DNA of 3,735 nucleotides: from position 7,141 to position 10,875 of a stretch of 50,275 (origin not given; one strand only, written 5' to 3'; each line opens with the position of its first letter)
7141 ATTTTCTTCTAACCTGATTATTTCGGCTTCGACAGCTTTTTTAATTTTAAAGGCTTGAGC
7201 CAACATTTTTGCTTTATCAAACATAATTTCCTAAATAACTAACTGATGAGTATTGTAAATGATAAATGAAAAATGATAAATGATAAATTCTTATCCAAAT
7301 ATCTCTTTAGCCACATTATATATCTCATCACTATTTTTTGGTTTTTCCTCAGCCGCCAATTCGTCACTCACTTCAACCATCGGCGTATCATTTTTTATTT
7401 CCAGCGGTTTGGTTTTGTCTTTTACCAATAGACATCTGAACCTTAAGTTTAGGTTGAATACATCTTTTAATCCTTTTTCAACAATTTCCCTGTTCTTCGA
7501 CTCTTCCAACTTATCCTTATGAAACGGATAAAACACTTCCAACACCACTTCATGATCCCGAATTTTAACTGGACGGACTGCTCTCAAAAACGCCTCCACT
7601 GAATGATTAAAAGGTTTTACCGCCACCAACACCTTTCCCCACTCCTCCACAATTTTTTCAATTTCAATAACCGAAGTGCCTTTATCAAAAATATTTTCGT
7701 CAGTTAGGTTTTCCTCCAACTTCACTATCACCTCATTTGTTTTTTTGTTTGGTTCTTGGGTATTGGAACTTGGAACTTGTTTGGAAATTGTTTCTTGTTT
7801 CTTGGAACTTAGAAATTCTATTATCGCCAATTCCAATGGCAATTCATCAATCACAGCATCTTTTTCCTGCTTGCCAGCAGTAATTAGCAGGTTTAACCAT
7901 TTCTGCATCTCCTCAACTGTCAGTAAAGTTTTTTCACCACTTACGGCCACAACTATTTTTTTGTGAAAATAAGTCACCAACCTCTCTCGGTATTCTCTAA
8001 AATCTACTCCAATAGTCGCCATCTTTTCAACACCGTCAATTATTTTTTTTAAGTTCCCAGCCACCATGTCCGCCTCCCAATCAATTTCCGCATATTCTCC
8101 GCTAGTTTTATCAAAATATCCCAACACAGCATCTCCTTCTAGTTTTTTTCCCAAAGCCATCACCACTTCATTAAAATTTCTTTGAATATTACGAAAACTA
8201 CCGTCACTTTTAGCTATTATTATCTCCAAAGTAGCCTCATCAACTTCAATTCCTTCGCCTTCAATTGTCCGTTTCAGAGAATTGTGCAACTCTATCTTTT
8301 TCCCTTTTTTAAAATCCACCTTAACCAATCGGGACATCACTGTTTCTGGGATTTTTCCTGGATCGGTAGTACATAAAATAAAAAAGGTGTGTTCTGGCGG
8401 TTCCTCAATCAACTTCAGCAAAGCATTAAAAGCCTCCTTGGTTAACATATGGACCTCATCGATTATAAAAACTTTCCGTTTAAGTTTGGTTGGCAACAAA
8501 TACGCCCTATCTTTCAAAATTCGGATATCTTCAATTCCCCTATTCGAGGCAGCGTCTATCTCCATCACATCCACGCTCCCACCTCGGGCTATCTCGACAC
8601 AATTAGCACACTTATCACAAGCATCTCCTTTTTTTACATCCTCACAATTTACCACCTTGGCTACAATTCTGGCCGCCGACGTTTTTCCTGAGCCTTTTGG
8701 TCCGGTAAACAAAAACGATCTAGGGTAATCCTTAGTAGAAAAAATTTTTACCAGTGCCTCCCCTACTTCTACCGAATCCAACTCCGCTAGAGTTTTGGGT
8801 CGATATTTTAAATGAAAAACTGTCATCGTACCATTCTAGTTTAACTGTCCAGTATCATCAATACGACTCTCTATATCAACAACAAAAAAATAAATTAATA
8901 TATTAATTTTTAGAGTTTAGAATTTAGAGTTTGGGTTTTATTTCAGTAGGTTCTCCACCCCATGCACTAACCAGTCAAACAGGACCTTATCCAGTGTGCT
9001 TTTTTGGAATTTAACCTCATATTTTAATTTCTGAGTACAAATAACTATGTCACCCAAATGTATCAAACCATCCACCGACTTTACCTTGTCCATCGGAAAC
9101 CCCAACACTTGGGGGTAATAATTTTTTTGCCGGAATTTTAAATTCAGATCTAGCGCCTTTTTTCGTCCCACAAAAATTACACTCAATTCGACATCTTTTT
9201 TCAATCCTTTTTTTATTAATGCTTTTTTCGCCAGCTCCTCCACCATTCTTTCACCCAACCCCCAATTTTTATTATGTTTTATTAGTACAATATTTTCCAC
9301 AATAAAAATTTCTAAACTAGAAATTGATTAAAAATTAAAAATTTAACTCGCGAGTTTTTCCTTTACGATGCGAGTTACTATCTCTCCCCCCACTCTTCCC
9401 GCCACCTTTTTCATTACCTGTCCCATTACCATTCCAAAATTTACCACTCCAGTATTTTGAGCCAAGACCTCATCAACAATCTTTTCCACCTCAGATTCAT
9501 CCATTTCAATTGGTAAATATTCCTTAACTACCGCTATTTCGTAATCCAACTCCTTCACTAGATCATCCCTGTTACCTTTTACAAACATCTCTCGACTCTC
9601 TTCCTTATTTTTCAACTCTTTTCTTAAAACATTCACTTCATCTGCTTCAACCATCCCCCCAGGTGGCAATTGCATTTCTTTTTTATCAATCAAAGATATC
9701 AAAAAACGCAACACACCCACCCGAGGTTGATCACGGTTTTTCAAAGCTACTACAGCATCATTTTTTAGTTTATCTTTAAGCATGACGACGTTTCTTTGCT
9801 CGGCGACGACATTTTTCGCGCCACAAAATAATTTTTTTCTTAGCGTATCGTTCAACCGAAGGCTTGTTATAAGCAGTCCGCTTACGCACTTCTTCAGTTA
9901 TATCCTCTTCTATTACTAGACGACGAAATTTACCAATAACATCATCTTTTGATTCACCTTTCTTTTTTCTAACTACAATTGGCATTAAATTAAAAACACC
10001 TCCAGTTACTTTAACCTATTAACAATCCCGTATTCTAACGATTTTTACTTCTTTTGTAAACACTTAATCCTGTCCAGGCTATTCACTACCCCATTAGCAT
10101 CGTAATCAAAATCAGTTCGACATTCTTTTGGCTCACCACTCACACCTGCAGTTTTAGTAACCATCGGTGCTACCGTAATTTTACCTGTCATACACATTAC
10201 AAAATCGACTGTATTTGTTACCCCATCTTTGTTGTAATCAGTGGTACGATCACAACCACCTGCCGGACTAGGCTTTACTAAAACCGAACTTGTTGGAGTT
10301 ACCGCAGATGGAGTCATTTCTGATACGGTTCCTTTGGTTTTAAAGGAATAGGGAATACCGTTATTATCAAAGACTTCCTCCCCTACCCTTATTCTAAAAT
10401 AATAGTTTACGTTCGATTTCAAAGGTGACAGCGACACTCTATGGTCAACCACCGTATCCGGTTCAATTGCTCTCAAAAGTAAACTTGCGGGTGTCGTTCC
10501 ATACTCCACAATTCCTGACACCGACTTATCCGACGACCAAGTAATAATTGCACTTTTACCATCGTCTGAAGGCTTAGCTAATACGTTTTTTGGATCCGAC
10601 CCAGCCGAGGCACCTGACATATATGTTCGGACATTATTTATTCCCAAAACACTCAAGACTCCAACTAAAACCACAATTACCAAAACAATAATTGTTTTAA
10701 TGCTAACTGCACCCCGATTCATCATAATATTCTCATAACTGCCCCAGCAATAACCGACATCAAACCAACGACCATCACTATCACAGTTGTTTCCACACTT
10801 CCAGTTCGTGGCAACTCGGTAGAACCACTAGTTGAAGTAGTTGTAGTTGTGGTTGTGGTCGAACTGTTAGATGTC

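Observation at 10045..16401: Cohesin-dockerin-LPXTG surface-assembly operon with non-enzymatic, cysteine-rich cargo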

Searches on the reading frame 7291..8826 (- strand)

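Call 12: search_protein_families(library=pfam, proteins=[window:7291-8826:-], max_evalue=0.001)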
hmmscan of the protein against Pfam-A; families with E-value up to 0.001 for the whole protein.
window:7291-8826:- (511 aa): 6 families
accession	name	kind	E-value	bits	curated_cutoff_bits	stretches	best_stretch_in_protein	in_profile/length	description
PF13177.12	DNA_pol3_delta2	-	9.6e-37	126.9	27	1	23-174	7-159/161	DNA polymerase III, delta subunit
PF00004.35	AAA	-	7.4e-12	46.3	21.2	1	39-168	2-124/131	ATPase family associated with various cellular activities (AAA)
PF13401.12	AAA_22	-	1.5e-06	29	27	1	35-152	5-121/130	AAA domain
PF20964.2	DnaX_C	-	6e-06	26.7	26.2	1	389-473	9-93/113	DNA polymerase III subunit tau, C-terminal domain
PF07728.20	AAA_5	-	2e-05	25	22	1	38-142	2-92/139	AAA domain (dynein-related subfamily)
PF07724.20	AAA_2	-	0.00028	21.4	27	0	37-142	5-101/166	AAA domain (Cdc48 subfamily)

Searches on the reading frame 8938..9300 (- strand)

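Call 7: search_protein_families(library=pfam, proteins=[window:8938-9300:-], max_evalue=0.001)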
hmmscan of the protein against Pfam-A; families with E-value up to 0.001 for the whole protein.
window:8938-9300:- (120 aa): 1 family
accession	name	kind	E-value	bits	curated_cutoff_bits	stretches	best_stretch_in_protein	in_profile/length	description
PF02130.23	YbeY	-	1.1e-15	58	25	1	18-115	9-101/129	Endoribonuclease YbeY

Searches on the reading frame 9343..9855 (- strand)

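Call 7: search_protein_families(library=pfam, proteins=[window:9343-9855:-], max_evalue=0.001)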
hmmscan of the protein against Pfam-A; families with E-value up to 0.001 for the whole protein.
window:9343-9855:- (170 aa): 2 families
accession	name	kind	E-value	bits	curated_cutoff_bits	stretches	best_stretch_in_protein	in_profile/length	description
PF09424.15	YqeY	-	3.6e-32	111.9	27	1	27-168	1-143/143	Yqey-like protein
PF02637.23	GatB_Yqey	-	2.3e-07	31.2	27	1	111-168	82-148/148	GatB domain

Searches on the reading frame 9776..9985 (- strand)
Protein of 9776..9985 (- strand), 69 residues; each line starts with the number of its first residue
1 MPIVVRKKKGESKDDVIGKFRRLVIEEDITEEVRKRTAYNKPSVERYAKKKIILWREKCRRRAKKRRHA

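Call 12: search_protein_families(library=pfam, proteins=[window:9776-9985:-], max_evalue=0.001)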
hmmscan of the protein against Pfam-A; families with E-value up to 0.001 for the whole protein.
window:9776-9985:- (69 aa): 1 family
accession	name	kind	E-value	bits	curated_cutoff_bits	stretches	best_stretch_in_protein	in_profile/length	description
PF01165.25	Ribosomal_S21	-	5.3e-05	23.3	27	0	5-51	2-48/55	Ribosomal protein S21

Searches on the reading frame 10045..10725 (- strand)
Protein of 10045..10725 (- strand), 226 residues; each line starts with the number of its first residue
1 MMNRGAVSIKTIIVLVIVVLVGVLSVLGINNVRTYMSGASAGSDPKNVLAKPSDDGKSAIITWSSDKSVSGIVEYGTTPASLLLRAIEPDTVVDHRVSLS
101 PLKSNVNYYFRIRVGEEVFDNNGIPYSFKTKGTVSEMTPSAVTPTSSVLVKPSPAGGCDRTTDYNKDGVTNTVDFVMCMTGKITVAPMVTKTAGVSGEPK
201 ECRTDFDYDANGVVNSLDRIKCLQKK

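Call 3: search_protein_families(library=pfam, proteins=[window:10045-10725:-], max_evalue=1)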
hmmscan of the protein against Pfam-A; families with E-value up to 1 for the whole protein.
window:10045-10725:- (226 aa): 2 families
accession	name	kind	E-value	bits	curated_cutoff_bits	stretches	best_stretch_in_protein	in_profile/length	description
PF16656.11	Pur_ac_phosph_N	-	1.9e-06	28.8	30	1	45-130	1-93/93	Purple acid Phosphatase, N-terminal domain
PF00404.24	Dockerin_1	-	0.087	13.5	22.9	0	162-218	2-48/57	Dockerin type I domain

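Call 4: search_protein_families(library=ncbifam, proteins=[window:10045-10725:-], max_evalue=1)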
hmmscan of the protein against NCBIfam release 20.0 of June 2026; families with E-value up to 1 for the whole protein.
window:10045-10725:- (226 aa): 1 family
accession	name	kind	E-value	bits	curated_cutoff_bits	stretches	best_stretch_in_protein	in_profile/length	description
NF058556.1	FblAmlydChFapa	equivalog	0.022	15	100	1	29-74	36-83/150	fibril amyloid chaperone protein FapA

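Call 41: search_solved_structures(query=A7, max_evalue=10, show_alignments=3)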
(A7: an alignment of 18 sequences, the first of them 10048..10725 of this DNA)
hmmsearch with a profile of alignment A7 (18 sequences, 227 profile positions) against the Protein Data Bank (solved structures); distinct sequences matched with E-value up to 10: 136 (the best 60 are shown).
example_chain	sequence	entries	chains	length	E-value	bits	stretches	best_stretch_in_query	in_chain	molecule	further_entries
2y3n_B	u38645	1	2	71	0.00019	24.3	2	161-190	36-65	CELLULOSOMAL FAMILY-48 PROCESSIVE GLYCOSIDE HYDROLASE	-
1ohz_B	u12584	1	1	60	0.00043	23.1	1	166-219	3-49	ENDO-1,4-BETA-XYLANASE Y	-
3ox5_A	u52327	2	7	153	0.00066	22.5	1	157-195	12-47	Calcium-binding protein 1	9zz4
2lan_A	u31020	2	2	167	0.00071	22.4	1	156-195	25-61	Calcium-binding protein 1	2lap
2ccl_B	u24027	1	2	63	0.0013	21.5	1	166-219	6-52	ENDO-1,4-BETA-XYLANASE Y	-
3ox6_A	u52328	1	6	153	0.0014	21.5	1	157-195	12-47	Calcium-binding protein 1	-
4fl4_A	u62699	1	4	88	0.0016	21.3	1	161-219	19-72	Glycoside hydrolase family 9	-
6bt9_A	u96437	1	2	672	0.0027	20.5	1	43-138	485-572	Chitinase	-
6kg9_A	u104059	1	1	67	0.01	18.6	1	166-221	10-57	And cellulose-binding endoglucanase family 9 CelL ortholog dockerin domain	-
6kgc_B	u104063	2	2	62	0.025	17.4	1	166-221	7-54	And cellulose-binding endoglucanase family 9 CelL ortholog dockerin domain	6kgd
6kge_D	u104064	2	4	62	0.027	17.2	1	166-221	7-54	And cellulose-binding endoglucanase family 9 CelL ortholog dockerin domain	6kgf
4e53_A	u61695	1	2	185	0.034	16.9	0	155-195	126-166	Calmodulin, Linker, IQ motif of Neuromodulin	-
4e50_A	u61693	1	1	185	0.046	16.5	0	156-215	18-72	Calmodulin, Linker, IQ motif of Neurogranin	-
3wfn_B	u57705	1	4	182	0.067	16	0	156-215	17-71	Calmodulin, Sodium channel protein type 8 subunit alpha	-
1clc_A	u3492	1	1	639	0.071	15.9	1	166-219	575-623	ENDOGLUCANASE CELD; EC: 3.2.1.4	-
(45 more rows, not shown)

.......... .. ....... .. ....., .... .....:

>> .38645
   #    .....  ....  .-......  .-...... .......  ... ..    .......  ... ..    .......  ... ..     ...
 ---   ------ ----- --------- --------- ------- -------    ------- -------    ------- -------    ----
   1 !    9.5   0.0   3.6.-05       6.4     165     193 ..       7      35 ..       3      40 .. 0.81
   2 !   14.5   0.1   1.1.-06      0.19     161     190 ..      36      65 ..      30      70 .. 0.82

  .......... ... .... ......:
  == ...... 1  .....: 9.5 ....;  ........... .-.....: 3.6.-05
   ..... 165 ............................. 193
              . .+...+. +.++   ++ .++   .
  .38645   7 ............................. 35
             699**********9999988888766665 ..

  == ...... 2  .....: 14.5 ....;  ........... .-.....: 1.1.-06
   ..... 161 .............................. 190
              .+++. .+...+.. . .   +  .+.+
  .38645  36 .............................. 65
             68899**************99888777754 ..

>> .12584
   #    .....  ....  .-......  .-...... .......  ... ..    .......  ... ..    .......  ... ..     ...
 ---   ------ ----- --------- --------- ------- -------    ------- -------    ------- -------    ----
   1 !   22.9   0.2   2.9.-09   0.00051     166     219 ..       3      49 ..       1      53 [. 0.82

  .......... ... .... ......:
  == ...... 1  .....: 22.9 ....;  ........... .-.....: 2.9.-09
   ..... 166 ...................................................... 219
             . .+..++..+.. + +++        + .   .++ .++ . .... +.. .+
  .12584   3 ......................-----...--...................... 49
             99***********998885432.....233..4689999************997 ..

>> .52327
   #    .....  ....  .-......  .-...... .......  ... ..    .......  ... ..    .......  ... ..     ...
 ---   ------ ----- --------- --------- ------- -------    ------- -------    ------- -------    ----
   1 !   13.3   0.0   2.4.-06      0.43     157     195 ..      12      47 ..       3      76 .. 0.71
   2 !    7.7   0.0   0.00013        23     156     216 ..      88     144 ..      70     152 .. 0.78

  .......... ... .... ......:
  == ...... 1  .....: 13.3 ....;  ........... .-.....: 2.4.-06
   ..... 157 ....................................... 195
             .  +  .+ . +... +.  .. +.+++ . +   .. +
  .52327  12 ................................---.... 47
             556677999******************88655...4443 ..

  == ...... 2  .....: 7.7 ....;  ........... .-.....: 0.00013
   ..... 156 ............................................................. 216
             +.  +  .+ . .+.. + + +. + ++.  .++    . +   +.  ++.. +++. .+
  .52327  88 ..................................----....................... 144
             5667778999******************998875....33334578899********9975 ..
